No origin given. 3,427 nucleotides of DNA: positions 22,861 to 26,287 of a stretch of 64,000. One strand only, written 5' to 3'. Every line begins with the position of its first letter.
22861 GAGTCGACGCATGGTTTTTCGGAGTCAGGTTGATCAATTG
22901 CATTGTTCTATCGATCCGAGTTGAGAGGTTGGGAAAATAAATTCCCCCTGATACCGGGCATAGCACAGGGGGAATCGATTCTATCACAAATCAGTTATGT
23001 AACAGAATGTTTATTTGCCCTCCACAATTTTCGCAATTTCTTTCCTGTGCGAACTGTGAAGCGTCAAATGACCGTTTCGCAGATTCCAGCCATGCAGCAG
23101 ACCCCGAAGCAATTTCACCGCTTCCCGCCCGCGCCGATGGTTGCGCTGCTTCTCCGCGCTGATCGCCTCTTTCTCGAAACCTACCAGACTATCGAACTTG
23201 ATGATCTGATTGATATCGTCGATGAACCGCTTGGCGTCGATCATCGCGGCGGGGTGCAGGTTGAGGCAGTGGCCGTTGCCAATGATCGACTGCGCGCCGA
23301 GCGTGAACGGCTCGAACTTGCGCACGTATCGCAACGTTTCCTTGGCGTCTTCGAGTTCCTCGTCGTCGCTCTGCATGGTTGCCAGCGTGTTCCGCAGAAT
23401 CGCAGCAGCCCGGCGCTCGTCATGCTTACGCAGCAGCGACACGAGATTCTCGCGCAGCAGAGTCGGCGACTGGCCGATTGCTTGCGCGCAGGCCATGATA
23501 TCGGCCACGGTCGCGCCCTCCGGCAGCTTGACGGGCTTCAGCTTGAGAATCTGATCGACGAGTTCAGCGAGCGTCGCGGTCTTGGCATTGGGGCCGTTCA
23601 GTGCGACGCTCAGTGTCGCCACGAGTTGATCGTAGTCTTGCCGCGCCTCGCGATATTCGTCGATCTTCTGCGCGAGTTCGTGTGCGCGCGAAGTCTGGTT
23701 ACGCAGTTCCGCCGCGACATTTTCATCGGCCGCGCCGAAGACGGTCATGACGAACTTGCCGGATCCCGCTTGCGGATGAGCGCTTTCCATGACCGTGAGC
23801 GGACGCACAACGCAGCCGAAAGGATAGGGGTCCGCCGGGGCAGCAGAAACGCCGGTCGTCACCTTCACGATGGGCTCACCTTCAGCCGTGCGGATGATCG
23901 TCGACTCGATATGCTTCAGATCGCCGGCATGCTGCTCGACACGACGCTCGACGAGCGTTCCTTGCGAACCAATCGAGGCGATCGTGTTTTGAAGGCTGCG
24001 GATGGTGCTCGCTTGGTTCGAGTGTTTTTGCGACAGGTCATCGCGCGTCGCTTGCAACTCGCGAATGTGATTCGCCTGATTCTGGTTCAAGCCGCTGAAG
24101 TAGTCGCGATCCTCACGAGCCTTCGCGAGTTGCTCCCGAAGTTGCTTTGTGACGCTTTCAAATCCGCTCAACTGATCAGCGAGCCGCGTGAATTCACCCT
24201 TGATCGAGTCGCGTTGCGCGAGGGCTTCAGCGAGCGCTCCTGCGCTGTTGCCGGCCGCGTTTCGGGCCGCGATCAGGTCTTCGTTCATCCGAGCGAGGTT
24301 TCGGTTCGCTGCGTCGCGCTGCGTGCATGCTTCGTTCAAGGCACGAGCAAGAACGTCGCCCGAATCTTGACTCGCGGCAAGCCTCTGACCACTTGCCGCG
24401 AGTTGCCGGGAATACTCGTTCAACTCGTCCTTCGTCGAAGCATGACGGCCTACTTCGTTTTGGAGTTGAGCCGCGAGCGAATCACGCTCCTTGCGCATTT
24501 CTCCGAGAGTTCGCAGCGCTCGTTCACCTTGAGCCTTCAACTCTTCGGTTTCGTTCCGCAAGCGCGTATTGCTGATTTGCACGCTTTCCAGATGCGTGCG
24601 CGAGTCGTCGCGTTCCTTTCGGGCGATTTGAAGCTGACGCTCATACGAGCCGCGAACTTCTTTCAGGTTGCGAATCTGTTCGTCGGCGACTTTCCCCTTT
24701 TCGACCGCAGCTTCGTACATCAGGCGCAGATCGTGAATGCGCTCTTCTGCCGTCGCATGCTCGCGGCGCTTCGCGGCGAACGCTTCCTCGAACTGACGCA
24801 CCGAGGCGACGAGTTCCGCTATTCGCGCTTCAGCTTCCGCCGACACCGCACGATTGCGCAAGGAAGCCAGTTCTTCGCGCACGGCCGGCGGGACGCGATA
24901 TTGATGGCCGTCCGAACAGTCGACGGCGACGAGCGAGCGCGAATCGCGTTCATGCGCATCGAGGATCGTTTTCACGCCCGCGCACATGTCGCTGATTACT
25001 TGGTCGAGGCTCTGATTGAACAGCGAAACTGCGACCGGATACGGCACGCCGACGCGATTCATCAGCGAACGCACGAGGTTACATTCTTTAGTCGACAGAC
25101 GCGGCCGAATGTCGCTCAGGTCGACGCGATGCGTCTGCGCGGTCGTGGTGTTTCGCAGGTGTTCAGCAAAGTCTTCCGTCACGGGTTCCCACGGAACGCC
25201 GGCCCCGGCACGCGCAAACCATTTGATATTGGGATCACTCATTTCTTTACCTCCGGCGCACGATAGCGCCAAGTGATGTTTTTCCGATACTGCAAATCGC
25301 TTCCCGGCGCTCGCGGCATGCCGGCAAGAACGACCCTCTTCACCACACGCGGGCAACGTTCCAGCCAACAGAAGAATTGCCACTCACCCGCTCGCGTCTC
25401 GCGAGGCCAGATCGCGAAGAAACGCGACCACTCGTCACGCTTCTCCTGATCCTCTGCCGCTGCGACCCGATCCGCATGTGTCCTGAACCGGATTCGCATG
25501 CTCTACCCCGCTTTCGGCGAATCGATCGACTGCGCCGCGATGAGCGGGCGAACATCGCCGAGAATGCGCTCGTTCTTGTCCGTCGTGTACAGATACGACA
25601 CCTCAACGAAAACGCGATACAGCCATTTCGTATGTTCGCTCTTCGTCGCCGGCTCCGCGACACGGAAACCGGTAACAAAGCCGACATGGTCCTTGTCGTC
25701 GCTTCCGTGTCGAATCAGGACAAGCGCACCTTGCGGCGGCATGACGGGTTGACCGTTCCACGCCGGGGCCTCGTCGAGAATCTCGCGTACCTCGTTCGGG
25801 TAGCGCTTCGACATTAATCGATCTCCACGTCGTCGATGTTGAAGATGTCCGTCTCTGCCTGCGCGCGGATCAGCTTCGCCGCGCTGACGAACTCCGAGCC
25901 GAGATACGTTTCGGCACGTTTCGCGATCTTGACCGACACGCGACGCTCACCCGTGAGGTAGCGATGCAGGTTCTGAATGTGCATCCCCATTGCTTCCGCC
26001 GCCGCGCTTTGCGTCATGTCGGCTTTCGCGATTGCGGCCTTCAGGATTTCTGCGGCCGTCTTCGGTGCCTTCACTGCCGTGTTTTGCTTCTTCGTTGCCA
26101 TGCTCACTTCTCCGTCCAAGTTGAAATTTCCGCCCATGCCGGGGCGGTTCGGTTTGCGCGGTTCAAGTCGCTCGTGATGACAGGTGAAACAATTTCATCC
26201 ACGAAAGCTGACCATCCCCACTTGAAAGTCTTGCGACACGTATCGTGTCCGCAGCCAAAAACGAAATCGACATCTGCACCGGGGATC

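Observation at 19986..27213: Self-contained satellite-like replicon (PrimPol, regulator, VirE helicase, ori) alongside the phage's own DnaE/DnaQ/Dda replication set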

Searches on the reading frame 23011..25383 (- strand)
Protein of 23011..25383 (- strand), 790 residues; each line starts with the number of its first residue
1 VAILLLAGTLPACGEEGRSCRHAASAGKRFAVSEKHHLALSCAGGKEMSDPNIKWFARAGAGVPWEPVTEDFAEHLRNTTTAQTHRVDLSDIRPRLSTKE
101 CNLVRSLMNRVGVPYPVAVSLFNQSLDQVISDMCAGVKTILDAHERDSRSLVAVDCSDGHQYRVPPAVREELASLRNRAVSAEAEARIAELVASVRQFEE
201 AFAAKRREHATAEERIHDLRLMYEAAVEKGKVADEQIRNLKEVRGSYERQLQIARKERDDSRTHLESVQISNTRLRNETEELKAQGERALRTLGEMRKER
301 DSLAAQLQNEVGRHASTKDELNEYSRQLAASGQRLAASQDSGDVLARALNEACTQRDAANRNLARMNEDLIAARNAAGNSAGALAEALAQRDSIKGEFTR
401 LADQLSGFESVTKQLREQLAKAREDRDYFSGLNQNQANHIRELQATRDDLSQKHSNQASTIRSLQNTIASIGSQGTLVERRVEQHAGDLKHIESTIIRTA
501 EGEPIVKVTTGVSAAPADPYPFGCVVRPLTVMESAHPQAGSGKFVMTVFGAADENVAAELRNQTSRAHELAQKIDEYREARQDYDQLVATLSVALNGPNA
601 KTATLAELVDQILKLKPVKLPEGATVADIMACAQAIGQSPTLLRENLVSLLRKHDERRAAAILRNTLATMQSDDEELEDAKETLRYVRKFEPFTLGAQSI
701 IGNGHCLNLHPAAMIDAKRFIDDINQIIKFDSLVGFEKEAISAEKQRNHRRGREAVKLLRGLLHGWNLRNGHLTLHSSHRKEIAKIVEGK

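Call 4: search_protein_families(library=pfam, proteins=[window:23011-25383:-], max_evalue=0.01)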
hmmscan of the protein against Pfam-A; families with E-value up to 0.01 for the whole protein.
window:23011-25383:- (790 aa): 1 family
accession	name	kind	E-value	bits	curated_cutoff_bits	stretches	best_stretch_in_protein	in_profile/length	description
PF24423.1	OVT1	-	0.0058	17.4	30.9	0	215-309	2-96/100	Major antigen, helical domain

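Call 20: search_protein_families(library=phrogs, proteins=[window:23011-25242:-], max_evalue=0.001)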
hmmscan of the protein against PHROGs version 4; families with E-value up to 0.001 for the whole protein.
window:23011-25242:- (743 aa): 1 family
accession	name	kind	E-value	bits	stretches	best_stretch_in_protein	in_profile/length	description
phrog_1204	-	tail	3.8e-05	22.7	1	258-451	1043-1234/1483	tail protein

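Call 76: search_protein_families(library=pfam, proteins=[window:23011-25242:-], max_evalue=1)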
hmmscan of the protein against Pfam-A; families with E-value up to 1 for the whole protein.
window:23011-25242:- (743 aa): 7 families
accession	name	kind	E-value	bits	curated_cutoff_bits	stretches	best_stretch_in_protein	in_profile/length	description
PF24423.1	OVT1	-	0.0053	17.6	30.9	1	168-262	2-96/100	Major antigen, helical domain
PF23216.1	WH_CYT4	-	0.12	12.9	27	0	552-599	38-81/97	Mitochondrial protein cyt-4, winged helix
PF00853.24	Runt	-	0.12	12.4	27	0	498-531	52-85/129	Runt domain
PF19220.6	Rod_CreS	-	0.58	9.6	100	1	257-445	12-200/359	Crescentin, rod domain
PF10498.14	IFT57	-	0.59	9.5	40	0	342-438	229-322/360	Intra-flagellar transport protein 57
PF07889.17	DUF1664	-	0.62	10.5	34.6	0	393-448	54-109/124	Protein of unknown function (DUF1664)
PF07888.16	CALCOCO1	-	0.68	9.2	36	1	343-437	60-154/496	Calcium binding and coiled-coil domain (CALCOCO1) like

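Call 77: search_protein_families(library=padloc, proteins=[window:23011-25242:-], max_evalue=0.001)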
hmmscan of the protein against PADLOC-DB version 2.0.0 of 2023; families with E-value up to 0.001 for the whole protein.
window:23011-25242:- (743 aa): 0 families

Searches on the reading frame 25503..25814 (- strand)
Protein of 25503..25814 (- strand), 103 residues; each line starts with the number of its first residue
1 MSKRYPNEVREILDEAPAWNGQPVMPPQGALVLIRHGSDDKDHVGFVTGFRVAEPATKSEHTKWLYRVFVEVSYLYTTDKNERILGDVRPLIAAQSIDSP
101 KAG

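Call 4: search_protein_families(library=pfam, proteins=[window:25503-25814:-], max_evalue=0.01)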
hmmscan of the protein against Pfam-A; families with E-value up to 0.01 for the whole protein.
window:25503-25814:- (103 aa): 0 families

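Call 20: search_protein_families(library=phrogs, proteins=[window:25503-25814:-], max_evalue=0.001)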
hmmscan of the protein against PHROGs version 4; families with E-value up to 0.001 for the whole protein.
window:25503-25814:- (103 aa): 1 family
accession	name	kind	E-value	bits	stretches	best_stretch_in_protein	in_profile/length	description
phrog_26831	-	unknown function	6.5e-43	145.6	1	13-96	1-82/82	-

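Call 76: search_protein_families(library=pfam, proteins=[window:25503-25814:-], max_evalue=1)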
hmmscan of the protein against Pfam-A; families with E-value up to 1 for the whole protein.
window:25503-25814:- (103 aa): 1 family
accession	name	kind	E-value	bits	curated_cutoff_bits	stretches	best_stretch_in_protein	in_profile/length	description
PF05257.22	CHAP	-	0.15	13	26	1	24-50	44-69/81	CHAP domain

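Call 77: search_protein_families(library=padloc, proteins=[window:25503-25814:-], max_evalue=0.001)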
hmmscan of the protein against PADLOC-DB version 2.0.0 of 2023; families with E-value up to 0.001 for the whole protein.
window:25503-25814:- (103 aa): 0 families

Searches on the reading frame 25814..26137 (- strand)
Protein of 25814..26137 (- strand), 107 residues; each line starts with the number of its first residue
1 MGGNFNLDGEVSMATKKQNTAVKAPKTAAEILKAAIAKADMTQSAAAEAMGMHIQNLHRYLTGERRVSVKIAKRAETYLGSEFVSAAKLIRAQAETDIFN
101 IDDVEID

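Call 4: search_protein_families(library=pfam, proteins=[window:25814-26137:-], max_evalue=0.01)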
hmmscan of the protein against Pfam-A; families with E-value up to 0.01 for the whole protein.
window:25814-26137:- (107 aa): 2 families
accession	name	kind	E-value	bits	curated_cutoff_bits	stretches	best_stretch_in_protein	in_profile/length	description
PF01381.28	HTH_3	-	1.7e-07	31.6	23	1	32-81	1-50/55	Helix-turn-helix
PF13560.12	HTH_31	-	1.3e-05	25.8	27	1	37-80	11-55/64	Helix-turn-helix domain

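Call 20: search_protein_families(library=phrogs, proteins=[window:25814-26101:-], max_evalue=0.001)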
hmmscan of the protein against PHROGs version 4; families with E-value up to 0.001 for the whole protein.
window:25814-26101:- (95 aa): 8 families
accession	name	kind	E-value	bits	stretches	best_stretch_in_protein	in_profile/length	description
phrog_2328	-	transcription regulation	2.4e-06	28.3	1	1-68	1-68/128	transcriptional repressor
phrog_1381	-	moron, auxiliary metabolic gene and host takeover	5.9e-06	26.8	1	6-69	3-67/264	plasmid antitoxin with HTH domain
phrog_1373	-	transcription regulation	8.4e-06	26.9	1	11-74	59-122/166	transcriptional regulator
phrog_4583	-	transcription regulation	8.6e-06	26.7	1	11-58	6-53/81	transcriptional repressor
phrog_2439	-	transcription regulation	1.5e-05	25.1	1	16-70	8-62/367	transcriptional regulator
phrog_3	-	transcription regulation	4e-05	24.5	1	14-70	87-141/430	transcriptional repressor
phrog_8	-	transcription regulation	5e-05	23.9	1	11-68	72-129/346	transcriptional regulator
phrog_4779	-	transcription regulation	0.00046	21.6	1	15-67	2-57/98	transcriptional regulator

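Call 77: search_protein_families(library=padloc, proteins=[window:25814-26101:-], max_evalue=0.001)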
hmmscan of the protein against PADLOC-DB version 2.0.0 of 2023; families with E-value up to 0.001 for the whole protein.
window:25814-26101:- (95 aa): 0 families
